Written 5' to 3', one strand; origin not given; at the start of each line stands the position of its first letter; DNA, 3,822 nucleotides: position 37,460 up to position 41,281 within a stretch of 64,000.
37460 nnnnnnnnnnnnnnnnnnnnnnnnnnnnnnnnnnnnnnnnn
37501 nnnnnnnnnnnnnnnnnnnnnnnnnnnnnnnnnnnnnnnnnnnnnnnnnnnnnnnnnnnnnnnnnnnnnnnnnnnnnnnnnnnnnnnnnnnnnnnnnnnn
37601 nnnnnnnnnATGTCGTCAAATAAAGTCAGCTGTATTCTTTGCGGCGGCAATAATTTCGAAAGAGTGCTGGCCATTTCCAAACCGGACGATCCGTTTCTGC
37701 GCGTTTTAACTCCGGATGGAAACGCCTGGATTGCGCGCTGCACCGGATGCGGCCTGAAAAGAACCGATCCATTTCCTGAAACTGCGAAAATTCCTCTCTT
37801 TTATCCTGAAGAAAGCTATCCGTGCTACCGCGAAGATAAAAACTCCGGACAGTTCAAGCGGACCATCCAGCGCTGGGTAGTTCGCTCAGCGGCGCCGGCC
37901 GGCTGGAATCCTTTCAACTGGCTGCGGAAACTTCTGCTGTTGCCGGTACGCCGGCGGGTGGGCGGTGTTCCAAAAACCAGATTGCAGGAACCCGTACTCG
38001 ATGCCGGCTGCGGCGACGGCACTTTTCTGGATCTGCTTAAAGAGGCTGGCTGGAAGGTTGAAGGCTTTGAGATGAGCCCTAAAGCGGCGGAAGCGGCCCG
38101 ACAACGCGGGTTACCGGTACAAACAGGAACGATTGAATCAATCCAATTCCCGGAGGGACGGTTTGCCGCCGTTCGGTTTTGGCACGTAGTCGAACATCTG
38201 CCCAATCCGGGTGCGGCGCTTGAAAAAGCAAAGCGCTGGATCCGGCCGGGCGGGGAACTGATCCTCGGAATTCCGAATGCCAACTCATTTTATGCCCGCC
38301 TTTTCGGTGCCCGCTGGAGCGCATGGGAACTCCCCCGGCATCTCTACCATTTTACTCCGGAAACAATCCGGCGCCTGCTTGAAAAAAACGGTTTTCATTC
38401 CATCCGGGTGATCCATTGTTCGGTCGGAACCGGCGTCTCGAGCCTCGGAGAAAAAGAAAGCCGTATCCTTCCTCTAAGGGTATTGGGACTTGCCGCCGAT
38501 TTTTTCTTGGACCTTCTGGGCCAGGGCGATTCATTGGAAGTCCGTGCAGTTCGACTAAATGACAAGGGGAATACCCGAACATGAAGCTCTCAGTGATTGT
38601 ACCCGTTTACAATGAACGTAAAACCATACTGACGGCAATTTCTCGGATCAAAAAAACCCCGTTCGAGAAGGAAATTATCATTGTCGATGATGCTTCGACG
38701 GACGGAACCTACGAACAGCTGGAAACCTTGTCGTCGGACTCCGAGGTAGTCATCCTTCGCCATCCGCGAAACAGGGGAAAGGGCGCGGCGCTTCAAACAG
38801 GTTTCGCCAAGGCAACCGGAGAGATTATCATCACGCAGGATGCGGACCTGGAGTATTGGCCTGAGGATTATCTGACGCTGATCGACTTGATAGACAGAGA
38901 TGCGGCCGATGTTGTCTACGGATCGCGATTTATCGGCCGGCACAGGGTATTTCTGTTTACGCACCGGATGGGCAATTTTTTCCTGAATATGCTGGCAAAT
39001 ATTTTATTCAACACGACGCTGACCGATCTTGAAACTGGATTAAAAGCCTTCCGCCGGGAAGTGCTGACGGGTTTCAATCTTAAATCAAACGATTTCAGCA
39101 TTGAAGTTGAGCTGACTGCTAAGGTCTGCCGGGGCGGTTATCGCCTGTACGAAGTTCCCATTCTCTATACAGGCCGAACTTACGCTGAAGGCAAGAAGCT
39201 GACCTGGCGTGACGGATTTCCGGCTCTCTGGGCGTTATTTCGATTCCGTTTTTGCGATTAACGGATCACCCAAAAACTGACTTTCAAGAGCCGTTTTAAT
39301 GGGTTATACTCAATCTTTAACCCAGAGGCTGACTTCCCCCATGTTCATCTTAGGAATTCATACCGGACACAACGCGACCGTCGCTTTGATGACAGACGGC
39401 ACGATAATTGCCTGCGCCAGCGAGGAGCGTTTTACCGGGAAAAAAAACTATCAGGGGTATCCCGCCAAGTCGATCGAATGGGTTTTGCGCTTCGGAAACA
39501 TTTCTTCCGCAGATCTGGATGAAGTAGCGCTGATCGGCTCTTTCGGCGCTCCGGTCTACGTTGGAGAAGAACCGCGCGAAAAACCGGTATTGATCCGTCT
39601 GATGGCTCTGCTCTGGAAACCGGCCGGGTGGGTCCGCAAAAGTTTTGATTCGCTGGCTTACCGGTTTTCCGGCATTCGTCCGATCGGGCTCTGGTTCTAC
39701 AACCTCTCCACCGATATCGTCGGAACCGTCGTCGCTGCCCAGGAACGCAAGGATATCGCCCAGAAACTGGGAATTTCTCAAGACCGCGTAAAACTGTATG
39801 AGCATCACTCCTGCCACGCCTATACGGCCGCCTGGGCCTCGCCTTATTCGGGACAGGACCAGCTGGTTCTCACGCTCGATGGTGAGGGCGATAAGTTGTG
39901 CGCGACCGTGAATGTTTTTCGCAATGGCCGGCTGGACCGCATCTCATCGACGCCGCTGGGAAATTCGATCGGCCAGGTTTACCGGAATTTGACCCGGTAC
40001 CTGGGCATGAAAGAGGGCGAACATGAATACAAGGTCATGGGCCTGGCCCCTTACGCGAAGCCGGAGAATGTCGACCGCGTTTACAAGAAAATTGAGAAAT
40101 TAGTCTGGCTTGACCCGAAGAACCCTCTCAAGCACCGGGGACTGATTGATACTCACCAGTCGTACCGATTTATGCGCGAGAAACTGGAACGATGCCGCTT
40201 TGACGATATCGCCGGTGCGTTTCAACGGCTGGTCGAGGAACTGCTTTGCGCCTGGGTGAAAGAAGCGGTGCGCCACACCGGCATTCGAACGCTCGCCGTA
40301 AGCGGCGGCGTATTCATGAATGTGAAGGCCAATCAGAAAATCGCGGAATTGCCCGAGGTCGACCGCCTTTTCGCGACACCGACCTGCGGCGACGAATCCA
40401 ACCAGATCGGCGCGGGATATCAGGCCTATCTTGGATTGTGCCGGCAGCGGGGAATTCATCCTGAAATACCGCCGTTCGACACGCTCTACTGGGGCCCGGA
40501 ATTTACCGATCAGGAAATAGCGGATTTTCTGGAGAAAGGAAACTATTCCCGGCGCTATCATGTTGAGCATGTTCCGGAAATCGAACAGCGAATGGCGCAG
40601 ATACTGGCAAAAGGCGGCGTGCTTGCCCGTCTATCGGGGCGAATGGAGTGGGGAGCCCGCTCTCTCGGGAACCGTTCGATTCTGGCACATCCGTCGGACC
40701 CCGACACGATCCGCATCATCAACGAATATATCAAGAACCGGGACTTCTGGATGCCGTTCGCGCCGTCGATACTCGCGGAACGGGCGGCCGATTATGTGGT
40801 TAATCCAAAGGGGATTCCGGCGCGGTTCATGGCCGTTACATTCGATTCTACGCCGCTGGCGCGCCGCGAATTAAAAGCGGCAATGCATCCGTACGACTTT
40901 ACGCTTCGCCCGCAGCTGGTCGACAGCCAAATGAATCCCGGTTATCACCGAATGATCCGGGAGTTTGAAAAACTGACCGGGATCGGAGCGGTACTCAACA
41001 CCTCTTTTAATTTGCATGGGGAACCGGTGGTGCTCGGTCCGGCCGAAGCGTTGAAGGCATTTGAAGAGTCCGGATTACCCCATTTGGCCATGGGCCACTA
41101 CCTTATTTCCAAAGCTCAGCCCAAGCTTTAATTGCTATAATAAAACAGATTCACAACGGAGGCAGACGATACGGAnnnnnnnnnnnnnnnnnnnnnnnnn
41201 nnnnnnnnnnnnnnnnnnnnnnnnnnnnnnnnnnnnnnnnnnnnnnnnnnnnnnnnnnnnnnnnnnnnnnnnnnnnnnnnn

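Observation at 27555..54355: Triplicated giant GT-C membrane glycosyltransferases (AftD/YfhO-like) with a duplicated approx. 410-aa membrane partner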

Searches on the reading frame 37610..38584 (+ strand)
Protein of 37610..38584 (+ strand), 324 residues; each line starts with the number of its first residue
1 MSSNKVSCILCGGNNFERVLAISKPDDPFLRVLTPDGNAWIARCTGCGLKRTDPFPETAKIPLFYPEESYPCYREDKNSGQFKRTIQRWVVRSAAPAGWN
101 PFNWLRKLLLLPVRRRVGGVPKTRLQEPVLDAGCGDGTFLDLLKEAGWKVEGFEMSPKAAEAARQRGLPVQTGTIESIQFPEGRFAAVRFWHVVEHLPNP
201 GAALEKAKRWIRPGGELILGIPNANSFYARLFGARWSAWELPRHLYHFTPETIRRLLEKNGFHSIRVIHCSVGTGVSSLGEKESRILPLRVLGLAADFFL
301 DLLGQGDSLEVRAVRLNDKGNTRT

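Call 9: search_protein_families(library=pfam, proteins=[window:37610-38584:+], max_evalue=0.001)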
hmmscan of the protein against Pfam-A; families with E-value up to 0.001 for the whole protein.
window:37610-38584:+ (324 aa): 6 families
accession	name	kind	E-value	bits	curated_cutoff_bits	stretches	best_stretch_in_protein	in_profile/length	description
PF13489.12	Methyltransf_23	-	1e-28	100.5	27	1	121-263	18-160/164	Methyltransferase domain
PF08241.18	Methyltransf_11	-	9e-17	62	21.2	1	130-219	1-95/95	Methyltransferase domain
PF13649.12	Methyltransf_25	-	1.6e-14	54.7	27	1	129-215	1-97/97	Methyltransferase domain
PF08242.18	Methyltransf_12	-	1.1e-10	42.6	30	1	130-217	1-98/98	Methyltransferase domain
PF13847.12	Methyltransf_31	-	3.8e-09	36.8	27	1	127-223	5-113/145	Methyltransferase domain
PF07021.18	MetW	-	1.1e-07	32.1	21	1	129-228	17-116/193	Methionine biosynthesis protein MetW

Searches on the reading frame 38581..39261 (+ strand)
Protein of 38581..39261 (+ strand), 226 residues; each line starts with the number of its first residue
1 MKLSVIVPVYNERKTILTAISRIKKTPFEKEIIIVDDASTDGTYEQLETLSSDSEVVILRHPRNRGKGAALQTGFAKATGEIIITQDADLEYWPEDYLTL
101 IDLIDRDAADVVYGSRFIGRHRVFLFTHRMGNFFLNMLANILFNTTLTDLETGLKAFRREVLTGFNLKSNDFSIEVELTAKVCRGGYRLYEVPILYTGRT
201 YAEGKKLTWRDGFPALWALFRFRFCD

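Call 9: search_protein_families(library=pfam, proteins=[window:38581-39261:+], max_evalue=0.001)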
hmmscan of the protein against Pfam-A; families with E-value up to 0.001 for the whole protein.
window:38581-39261:+ (226 aa): 2 families
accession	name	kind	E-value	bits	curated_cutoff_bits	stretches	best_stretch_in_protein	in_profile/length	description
PF00535.33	Glycos_transf_2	-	1.2e-37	129.8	23.3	1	4-162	1-164/168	Glycosyl transferase family 2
PF10111.15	Glyco_tranf_2_2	-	6.5e-08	32.8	27.3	1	4-99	1-100/276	Glycosyltransferase like family 2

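Call 58: search_protein_families(library=ncbifam, proteins=[window:38581-39261:+], max_evalue=0.00001)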
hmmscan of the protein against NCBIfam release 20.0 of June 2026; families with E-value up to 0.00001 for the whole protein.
window:38581-39261:+ (226 aa): 18 families
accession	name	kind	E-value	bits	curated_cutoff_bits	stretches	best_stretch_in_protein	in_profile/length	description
TIGR04182.1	glyco_TIGR04182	equivalog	9.3e-33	113.9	325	1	3-222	2-217/293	S-layer glycoprotein N-glycosyltransferase AglJ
NF058614.1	PPMAGASynPpgS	equivalog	9.2e-26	90.7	370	1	5-207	4-209/226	polyprenyl-phospho-N-acetylgalactosaminyl synthase PpgS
NF041391.1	DPhHxTase_Halo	equivalog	3.7e-21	75.1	375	1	9-200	3-187/213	dolichyl-phosphate hexose transferase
NF007986.1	PRK10714.1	equivalog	6.5e-20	71.4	529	1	2-205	7-209/316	undecaprenyl-phosphate 4-deoxy-4-formamido-L-arabinose transferase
NF047588.1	GlcsyltransPgfSStrep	equivalog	4.8e-18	65.4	500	1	1-164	1-166/308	glycosyltransferase PgfS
NF007482.0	PRK10073.1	equivalog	3e-16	59.4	423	1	2-112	7-118/334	glycosyltransferase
TIGR03937.1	PgaC_IcaA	equivalog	6.5e-16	58.3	422.3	1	2-89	46-135/407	poly-beta-1,6-N-acetyl-D-glucosamine synthase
TIGR04283.1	glyco_like_mftF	equivalog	2.5e-14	53.4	182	1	3-133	1-127/221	TIGR04283 family arsenosugar biosynthesis glycosyltransferase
TIGR03965.1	mycofact_glyco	equivalog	1e-13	51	280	1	3-91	76-166/467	mycofactocin biosynthesis glycosyltransferase MftF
NF010496.0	PRK13915.1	equivalog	2.5e-12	46.5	262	1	2-96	32-133/307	glucosyl-3-phosphoglycerate synthase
NF053739.1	GlytfEpsEBac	equivalog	2.6e-12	46.3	450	1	2-108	2-111/265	glycosyltransferase EpsE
NF041875.1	EPS_EpsD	equivalog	4e-12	46.2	370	1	3-94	1-94/325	exopolysaccharide biosynthesis glycosyltransferase EpsD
NF047683.1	TeichurnBiosyTuaG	equivalog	4.4e-12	46.2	400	1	3-97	8-104/252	teichuronic acid biosynthesis protein TuaG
NF050050.1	ProtGlycPglI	equivalog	1.7e-08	34.2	500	1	2-110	3-114/306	GalNAc(5)-diNAcBac-PP-undecaprenol beta-1,3-glucosyltransferase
NF045692.1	OglycostaseCruG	equivalog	2.9e-08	33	600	1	2-118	42-167/386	2'-O-glycosyltransferase CruG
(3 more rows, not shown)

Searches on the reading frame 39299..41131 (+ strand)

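Call 9: search_protein_families(library=pfam, proteins=[window:39299-41131:+], max_evalue=0.001)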
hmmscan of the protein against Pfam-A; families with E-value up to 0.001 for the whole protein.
window:39299-41131:+ (610 aa): 4 families
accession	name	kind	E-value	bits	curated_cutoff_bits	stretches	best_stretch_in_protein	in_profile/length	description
PF16861.10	Carbam_trans_C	-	1.7e-54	184.3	27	1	433-605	1-170/170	Carbamoyltransferase C-terminus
PF02543.21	Carbam_trans_N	-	2.6e-40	139.3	24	1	17-372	2-344/346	Carbamoyltransferase N-terminus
PF22521.2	HypF_C_2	-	4.4e-06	27.1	27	1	280-345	144-210/241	Carbamoyltransferase, Kae1-like Domain, second subdomain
PF00814.31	TsaD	-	0.00059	20.1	24.8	1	221-367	134-259/264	tRNA N6-adenosine threonylcarbamoyltransferase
